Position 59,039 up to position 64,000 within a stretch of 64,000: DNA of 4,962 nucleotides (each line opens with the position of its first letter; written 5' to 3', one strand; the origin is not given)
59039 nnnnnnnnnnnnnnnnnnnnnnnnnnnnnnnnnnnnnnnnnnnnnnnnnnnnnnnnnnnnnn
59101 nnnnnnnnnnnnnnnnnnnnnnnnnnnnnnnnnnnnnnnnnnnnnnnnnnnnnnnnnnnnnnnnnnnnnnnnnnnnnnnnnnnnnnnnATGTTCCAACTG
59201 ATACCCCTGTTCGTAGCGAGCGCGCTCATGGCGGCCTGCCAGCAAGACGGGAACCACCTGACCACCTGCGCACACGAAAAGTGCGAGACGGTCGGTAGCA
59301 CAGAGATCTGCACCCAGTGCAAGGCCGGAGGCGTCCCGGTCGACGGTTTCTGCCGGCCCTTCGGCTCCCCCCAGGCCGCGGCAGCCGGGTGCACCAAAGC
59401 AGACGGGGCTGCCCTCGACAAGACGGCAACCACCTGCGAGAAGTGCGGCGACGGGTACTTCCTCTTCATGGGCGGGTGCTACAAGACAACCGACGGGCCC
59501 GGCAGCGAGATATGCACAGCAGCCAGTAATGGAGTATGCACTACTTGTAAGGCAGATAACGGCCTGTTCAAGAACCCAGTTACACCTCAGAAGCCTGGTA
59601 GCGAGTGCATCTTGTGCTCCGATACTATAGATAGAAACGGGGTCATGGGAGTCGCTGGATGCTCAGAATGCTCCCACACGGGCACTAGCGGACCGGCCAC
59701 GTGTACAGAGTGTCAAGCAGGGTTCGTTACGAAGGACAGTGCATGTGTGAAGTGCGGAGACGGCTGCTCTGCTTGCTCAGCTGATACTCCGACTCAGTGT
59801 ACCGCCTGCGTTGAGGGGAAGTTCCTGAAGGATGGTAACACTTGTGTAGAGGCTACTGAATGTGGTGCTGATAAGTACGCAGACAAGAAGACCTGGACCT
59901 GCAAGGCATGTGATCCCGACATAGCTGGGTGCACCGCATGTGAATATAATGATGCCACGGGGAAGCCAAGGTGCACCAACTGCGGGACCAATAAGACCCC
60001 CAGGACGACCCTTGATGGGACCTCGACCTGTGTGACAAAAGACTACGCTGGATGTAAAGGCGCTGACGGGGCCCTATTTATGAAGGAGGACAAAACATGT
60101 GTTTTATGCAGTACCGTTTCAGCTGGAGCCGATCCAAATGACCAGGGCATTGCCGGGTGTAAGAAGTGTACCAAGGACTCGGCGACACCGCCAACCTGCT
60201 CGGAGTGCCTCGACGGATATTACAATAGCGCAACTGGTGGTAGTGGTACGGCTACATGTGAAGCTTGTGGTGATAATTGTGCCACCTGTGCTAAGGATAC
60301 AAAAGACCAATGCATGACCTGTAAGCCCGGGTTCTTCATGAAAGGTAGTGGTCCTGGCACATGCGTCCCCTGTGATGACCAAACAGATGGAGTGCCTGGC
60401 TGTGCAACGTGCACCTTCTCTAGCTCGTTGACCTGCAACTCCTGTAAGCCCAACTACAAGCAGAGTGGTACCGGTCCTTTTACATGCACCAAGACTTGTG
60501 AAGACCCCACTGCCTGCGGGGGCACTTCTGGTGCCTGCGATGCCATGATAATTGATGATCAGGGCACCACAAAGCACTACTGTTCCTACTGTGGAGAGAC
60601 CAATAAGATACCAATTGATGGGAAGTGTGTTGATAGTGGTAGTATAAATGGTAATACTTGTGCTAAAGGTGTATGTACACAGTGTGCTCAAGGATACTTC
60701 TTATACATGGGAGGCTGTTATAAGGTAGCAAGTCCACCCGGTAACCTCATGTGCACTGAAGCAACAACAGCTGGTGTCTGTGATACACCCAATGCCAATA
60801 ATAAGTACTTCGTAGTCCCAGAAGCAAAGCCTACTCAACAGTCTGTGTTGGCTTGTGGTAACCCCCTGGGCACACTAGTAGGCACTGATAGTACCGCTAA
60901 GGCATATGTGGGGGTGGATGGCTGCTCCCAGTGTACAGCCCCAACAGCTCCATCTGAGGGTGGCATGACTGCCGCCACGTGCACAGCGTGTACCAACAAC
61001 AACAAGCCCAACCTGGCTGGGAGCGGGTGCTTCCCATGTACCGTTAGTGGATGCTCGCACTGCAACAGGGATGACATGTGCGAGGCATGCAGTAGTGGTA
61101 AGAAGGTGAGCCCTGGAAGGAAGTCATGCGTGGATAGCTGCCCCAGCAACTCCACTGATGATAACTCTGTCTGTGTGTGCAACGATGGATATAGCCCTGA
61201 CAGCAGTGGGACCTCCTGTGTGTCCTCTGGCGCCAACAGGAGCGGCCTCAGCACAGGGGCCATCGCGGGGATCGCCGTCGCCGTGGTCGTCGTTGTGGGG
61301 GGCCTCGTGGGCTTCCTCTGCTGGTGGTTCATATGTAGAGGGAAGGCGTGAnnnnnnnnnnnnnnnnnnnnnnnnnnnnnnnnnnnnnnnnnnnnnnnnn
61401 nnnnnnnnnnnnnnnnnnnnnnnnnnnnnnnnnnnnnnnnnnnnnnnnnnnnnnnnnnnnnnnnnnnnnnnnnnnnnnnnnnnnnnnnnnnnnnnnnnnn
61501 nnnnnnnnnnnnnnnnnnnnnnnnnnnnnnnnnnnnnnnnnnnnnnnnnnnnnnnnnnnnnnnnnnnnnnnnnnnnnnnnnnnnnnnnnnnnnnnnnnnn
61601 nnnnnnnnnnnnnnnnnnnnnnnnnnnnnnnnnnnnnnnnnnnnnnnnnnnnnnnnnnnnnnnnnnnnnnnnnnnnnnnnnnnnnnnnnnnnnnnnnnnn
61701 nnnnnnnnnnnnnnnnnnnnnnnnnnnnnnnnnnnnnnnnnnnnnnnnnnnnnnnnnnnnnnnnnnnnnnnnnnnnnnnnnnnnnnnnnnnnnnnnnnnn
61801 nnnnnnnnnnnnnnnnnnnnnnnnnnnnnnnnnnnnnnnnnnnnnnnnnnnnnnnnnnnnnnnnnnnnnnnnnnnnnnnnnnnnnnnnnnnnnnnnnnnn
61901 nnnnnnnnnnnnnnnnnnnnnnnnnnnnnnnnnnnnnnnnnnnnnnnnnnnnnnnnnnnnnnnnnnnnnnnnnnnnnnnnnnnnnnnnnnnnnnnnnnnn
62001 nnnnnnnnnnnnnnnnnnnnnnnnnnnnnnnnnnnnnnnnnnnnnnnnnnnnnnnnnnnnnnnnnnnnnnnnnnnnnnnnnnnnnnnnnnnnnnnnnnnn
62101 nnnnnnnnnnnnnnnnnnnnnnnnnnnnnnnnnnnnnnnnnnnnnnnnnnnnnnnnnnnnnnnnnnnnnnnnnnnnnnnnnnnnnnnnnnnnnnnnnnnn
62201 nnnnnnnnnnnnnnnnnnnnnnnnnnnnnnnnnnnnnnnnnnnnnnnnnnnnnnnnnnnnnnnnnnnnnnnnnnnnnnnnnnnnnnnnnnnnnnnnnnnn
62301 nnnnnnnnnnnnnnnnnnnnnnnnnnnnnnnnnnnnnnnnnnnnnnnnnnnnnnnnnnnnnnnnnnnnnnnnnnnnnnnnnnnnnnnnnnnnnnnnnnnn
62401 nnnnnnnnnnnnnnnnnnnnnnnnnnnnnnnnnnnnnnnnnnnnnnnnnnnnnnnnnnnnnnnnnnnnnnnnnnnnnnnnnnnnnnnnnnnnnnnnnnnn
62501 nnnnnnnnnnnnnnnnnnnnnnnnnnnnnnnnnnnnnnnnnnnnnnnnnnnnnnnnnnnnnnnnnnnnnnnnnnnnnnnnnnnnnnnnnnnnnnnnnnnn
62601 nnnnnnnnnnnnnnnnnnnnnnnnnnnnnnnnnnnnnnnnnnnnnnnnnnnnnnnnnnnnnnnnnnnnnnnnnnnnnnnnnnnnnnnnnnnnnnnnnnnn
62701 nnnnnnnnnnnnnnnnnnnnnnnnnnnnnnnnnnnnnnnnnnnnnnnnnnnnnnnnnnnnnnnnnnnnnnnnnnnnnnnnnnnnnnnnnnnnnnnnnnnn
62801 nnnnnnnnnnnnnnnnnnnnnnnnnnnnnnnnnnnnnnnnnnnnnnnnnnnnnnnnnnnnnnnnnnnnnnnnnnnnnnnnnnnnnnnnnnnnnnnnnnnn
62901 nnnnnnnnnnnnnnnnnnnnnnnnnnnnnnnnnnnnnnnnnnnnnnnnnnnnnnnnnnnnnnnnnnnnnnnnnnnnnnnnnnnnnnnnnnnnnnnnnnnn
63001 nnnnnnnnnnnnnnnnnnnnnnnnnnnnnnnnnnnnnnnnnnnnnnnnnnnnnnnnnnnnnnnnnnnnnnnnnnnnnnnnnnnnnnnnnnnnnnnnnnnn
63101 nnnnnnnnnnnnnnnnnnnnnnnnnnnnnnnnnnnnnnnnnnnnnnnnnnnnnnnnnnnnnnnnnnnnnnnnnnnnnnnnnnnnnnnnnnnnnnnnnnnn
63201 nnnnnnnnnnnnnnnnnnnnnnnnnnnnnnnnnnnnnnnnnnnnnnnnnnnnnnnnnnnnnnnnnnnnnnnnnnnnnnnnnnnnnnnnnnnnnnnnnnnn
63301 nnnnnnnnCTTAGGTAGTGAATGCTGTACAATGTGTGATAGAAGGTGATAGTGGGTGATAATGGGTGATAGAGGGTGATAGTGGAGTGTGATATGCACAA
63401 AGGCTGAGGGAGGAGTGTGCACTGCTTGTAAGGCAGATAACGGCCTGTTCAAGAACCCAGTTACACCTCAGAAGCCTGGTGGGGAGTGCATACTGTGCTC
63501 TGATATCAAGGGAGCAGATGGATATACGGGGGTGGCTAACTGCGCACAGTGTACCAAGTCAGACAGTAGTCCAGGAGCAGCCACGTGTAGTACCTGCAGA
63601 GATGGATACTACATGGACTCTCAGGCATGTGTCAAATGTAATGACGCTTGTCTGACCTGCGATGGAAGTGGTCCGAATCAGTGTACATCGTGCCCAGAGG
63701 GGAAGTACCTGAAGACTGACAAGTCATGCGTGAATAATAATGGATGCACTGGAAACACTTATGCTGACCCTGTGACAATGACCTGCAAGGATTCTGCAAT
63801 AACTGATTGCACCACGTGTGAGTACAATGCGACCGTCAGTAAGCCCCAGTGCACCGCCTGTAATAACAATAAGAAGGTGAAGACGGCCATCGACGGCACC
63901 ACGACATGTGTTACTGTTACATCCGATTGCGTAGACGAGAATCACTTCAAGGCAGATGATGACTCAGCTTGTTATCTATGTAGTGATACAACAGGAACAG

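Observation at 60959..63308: Perfect 311-bp identity at the 3' ends of adjacent VSP copies, with identity decaying toward the 5' side (gene-conversion gradient)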

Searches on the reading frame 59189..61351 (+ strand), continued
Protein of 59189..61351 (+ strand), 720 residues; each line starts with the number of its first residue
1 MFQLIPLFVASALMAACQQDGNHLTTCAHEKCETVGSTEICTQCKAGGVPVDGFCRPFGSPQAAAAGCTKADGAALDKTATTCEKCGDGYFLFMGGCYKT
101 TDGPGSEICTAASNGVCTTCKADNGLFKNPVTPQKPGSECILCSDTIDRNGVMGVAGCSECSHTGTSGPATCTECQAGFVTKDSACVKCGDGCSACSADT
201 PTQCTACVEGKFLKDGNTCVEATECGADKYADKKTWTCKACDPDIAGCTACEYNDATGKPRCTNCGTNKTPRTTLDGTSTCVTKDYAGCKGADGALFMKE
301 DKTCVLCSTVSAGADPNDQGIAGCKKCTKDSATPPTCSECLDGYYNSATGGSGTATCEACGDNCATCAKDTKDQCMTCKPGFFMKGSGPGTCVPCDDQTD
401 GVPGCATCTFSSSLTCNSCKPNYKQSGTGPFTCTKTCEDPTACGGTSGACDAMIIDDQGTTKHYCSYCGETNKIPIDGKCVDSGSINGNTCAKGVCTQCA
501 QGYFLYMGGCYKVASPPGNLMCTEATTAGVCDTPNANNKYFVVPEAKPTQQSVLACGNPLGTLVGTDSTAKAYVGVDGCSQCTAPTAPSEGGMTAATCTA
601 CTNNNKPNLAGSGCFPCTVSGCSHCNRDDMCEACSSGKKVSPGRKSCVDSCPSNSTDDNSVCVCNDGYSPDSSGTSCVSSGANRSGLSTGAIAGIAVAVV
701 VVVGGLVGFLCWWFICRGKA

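Call 30: find_encoding_contigs(protein=P0092, flank=10000, max_places=4)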
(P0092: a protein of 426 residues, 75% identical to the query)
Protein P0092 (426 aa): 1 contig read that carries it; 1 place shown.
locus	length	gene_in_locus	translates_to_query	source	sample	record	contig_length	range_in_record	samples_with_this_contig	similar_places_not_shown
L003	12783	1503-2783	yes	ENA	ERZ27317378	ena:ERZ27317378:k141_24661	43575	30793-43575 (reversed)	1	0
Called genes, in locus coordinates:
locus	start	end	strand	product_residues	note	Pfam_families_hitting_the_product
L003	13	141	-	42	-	-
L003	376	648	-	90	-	-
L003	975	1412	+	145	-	-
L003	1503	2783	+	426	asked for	PF03302:VSP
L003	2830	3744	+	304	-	PF03302:VSP (weak)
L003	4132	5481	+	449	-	PF01896:DNA_primase_S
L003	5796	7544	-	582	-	PF00133:tRNA-synt_1, PF01406:tRNA-synt_1e (faint), PF09334:tRNA-synt_1g, PF19303:Anticodon_3 (weak)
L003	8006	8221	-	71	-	-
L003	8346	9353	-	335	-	-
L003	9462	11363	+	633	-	-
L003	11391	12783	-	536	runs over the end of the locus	-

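Call 41: list_cluster_members(proteins=[P0001, P0121, P0077, P0004, P0009, P0016])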
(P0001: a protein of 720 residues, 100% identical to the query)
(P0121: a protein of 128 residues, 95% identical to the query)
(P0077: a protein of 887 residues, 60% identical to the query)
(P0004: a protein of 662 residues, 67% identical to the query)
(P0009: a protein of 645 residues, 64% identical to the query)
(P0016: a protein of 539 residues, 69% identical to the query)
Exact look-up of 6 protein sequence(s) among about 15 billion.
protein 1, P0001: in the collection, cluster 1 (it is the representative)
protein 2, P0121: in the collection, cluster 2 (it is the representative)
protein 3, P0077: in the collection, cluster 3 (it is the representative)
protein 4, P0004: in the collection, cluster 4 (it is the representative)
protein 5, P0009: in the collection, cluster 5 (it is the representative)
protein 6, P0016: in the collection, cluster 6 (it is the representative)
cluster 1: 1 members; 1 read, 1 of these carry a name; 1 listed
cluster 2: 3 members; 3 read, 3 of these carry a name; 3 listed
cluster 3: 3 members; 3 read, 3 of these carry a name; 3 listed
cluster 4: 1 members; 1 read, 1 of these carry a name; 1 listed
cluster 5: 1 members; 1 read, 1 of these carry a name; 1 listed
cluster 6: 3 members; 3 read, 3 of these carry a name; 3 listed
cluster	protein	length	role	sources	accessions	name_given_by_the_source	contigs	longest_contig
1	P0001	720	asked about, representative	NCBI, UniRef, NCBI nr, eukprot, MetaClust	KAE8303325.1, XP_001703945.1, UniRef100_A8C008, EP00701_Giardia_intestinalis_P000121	VSP [Giardia duodenalis] | VSP n=1 Tax=Giardia intestinalis (strain ATCC 50803 / WB clone C6) TaxID=184922 ... | uncharacterized protein GL50803_00114674 [Giardia intestinalis]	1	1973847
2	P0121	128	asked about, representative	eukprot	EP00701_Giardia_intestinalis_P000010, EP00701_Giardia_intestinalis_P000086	XP_001703834.1 VSP [Giardia lamblia ATCC 50803]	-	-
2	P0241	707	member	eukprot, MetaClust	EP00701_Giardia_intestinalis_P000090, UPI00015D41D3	XP_001703914.1 VSP [Giardia lamblia ATCC 50803] | status=active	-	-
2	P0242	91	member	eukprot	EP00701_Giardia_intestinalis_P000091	XP_001703915.1 VSP, putative [Giardia lamblia ATCC 50803]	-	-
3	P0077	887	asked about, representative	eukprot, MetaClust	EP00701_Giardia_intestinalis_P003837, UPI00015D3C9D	XP_001707661.1 VSP [Giardia lamblia ATCC 50803] | status=active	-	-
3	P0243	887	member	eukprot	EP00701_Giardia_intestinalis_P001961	XP_001705785.1 VSP [Giardia lamblia ATCC 50803]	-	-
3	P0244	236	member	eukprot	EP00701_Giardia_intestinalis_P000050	XP_001703874.1 VSP [Giardia lamblia ATCC 50803]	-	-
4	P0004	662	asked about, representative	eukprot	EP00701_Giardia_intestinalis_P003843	XP_001707667.1 VSP [Giardia lamblia ATCC 50803]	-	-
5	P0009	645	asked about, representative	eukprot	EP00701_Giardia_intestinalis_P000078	XP_001703902.1 VSP [Giardia lamblia ATCC 50803]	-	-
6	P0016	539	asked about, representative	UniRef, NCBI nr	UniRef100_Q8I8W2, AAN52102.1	Variant-specific surface protein S7 n=1 Tax=Giardia intestinalis TaxID=5741 ... | variant-specific surface protein S7 [Giardia intestinalis]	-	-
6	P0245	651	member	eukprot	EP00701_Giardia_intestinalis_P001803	XP_001705627.1 VSP [Giardia lamblia ATCC 50803]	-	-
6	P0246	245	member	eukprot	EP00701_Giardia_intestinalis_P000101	XP_001703925.1 VSP [Giardia lamblia ATCC 50803]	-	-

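Call 44: find_encoding_contigs(protein=P0241, flank=10000, max_places=6)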
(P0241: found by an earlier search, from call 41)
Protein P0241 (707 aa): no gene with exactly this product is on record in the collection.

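Call 59: find_encoding_contigs(protein=P0003, flank=10000, max_places=3)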
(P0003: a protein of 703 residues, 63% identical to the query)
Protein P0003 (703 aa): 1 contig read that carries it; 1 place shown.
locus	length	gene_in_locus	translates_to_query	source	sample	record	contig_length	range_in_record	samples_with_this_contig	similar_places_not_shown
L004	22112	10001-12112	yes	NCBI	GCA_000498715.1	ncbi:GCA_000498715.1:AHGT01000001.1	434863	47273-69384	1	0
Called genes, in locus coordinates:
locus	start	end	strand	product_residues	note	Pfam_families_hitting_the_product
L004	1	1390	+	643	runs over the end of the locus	-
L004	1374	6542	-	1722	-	-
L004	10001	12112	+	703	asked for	PF03302:VSP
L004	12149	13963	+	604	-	PF03302:VSP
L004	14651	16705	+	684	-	PF03302:VSP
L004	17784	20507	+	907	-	PF00023:Ank (faint), PF12796:Ank_2, PF13606:Ank_3 (faint), PF13857:Ank_5 (faint), PF12796:Ank_2, PF13637:Ank_4 (weak), PF12796:Ank_2, PF13920:zf-C3HC4_3, +2 more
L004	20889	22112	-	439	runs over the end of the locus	-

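Call 60: find_encoding_contigs(protein=P0093, flank=5000, max_places=3)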
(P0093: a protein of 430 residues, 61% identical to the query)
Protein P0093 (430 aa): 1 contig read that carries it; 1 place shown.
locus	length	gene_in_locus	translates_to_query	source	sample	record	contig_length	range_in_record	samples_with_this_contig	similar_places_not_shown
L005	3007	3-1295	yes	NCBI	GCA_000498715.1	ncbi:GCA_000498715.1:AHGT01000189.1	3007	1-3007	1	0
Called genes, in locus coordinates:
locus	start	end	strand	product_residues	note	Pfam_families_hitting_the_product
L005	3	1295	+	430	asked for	PF03302:VSP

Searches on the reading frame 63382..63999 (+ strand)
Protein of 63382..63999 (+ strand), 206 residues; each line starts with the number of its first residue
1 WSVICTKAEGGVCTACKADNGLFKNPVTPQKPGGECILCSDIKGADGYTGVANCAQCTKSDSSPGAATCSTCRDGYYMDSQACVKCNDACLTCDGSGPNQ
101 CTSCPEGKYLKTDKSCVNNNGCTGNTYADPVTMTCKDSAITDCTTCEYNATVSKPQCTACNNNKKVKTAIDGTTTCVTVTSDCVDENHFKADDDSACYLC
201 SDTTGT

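Call 57: find_homologous_proteins(query=window:63382-63999:+, max_evalue=1e-30)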
Query window:63382-63999:+ (206 aa): 16 proteins with E <= 1e-30 among 46 candidates.
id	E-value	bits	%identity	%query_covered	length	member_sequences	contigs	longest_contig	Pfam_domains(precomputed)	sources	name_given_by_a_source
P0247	9.0e-60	220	69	76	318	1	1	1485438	PF03302.19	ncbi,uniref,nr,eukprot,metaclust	ncbi:High cysteine protein [Giardia duodenalis]|uniref:High cysteine protein n=1 Tax=Giardia intesti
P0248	1.6e-59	219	55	99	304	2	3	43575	PF03302.19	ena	-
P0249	3.1e-54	202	56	98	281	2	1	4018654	PF03302.19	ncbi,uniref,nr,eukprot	ncbi:High cysteine protein [Giardia duodenalis]|uniref:High cysteine protein n=1 Tax=Giardia intesti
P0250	2.5e-44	170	50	100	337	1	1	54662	PF03302.19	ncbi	ncbi:Superfamily II DNA and RNA helicase, partial [Giardia duodenalis]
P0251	6.5e-44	168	60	66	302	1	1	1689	PF03302.19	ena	-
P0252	1.5e-43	167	57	67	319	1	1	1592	PF03302.19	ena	-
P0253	3.4e-41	159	48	88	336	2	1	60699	PF03302.19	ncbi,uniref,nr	ncbi:Variant-specific surface protein [Giardia duodenalis]|uniref:Variant-specific surface protein n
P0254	2.3e-40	157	60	67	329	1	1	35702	PF03302.19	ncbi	ncbi:Variant-specific surface protein, partial [Giardia duodenalis]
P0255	1.6e-38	151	49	88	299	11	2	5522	PF03302.19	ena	-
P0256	2.5e-37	147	57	67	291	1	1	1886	PF03302.19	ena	-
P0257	4.5e-37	146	56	66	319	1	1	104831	-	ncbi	ncbi:Variant-specific surface protein, partial [Giardia duodenalis]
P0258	1.6e-36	144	60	67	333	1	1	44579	PF03302.19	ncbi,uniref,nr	ncbi:Variant-specific surface protein [Giardia duodenalis]|uniref:Variant-specific surface protein n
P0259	4.7e-32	129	54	67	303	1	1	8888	-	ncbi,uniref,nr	ncbi:Variant-specific surface protein [Giardia duodenalis]|uniref:Variant-specific surface protein n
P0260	6.4e-32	129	45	98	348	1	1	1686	PF03302.19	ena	-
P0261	8.9e-32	129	56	65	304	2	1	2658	-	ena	-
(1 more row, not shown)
